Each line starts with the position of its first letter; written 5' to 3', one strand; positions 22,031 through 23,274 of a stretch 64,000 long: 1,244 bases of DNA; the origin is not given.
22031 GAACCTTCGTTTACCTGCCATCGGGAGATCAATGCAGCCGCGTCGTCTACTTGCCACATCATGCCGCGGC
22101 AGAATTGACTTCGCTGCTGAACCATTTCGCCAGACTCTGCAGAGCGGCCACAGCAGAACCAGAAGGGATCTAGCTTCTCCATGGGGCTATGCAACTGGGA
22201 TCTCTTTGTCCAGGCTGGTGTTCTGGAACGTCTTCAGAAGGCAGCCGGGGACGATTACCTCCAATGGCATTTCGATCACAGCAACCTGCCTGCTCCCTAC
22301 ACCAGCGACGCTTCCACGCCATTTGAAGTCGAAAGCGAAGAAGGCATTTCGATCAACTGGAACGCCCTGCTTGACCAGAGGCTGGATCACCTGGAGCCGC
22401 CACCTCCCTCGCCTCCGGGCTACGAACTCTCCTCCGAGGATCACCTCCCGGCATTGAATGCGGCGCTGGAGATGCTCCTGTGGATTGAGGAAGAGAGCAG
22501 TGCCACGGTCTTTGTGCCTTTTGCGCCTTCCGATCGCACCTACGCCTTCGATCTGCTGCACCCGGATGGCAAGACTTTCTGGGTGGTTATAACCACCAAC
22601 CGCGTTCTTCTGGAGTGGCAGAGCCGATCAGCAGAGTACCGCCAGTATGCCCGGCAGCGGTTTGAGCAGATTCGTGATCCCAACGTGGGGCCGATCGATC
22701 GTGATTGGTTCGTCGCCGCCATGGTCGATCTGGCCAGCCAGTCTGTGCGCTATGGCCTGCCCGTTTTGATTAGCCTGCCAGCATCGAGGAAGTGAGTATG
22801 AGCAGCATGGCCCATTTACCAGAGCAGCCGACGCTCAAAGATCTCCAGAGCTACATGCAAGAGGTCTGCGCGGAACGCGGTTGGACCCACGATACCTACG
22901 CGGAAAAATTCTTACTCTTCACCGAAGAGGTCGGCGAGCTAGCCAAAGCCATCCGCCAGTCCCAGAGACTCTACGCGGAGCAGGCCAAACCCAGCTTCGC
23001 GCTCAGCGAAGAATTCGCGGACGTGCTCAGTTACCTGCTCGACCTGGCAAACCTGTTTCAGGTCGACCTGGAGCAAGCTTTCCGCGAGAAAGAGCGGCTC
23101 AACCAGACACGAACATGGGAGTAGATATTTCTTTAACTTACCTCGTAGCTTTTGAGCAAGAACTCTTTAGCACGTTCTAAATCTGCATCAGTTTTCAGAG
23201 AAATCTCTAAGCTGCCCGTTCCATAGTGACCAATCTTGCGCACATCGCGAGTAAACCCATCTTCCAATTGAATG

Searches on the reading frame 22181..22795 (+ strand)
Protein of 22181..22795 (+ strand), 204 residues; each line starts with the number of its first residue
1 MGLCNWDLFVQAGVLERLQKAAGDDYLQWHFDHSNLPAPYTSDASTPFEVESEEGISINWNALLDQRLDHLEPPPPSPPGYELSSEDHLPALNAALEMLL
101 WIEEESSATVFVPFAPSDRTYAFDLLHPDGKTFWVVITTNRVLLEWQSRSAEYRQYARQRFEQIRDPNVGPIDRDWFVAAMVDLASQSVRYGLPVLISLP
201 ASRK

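Call 5: search_protein_families(library=pfam, proteins=[window:22181-22795:+], max_evalue=0.01)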
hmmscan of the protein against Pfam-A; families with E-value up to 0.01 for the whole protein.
window:22181-22795:+ (204 aa): 0 families

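Call 16: find_encoding_contigs(protein=window:22181-22795:+, flank=10000, max_places=10)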
Protein window:22181-22795:+ (204 aa): no gene with exactly this product is on record in the collection.

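Call 36: search_protein_families(library=ncbifam, proteins=[window:22181-22795:+], max_evalue=0.01)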
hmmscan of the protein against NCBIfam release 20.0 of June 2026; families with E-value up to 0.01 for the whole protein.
window:22181-22795:+ (204 aa): 0 families

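Call 66: search_protein_families(library=padloc, proteins=[window:22181-22795:+], max_evalue=0.001)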
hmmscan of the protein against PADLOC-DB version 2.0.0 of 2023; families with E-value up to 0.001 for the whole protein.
window:22181-22795:+ (204 aa): 0 families

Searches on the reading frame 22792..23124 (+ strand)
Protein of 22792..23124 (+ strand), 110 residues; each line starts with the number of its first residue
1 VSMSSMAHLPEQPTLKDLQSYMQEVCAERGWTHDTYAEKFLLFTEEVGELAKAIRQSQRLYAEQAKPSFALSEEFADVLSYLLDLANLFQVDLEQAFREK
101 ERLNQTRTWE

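Call 5: search_protein_families(library=pfam, proteins=[window:22792-23124:+], max_evalue=0.01)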
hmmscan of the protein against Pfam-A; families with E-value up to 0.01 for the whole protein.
window:22792-23124:+ (110 aa): 3 families
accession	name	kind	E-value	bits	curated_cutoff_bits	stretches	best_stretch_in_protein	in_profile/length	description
PF03819.22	MazG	-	6.7e-07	29.9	22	1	43-99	10-61/74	MazG nucleotide pyrophosphohydrolase domain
PF08761.16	dUTPase_2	-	0.00075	20.3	22.9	1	15-96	5-89/162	dUTPase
PF01503.22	PRA-PH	-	0.0033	18.2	21.3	1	32-101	21-83/86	Phosphoribosyl-ATP pyrophosphohydrolase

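Call 36: search_protein_families(library=ncbifam, proteins=[window:22792-23124:+], max_evalue=0.01)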
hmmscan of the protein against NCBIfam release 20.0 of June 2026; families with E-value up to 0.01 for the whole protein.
window:22792-23124:+ (110 aa): 3 families
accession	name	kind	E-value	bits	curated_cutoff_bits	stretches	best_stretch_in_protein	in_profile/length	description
NF007113.1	PRK09562.1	equivalog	0.00033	20.4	208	1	20-100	140-211/251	nucleoside triphosphate pyrophosphohydrolase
TIGR00444.1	mazG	subfamily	0.0008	19.1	148.3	1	20-100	138-210/248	MazG family protein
NF052436.1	YabN_Meth_PPase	exception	0.0049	15.9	525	1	20-101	375-448/486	bifunctional methyltransferase/pyrophosphohydrolase YabN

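Call 66: search_protein_families(library=padloc, proteins=[window:22792-23124:+], max_evalue=0.001)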
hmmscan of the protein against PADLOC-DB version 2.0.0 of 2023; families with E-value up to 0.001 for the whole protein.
window:22792-23124:+ (110 aa): 0 families
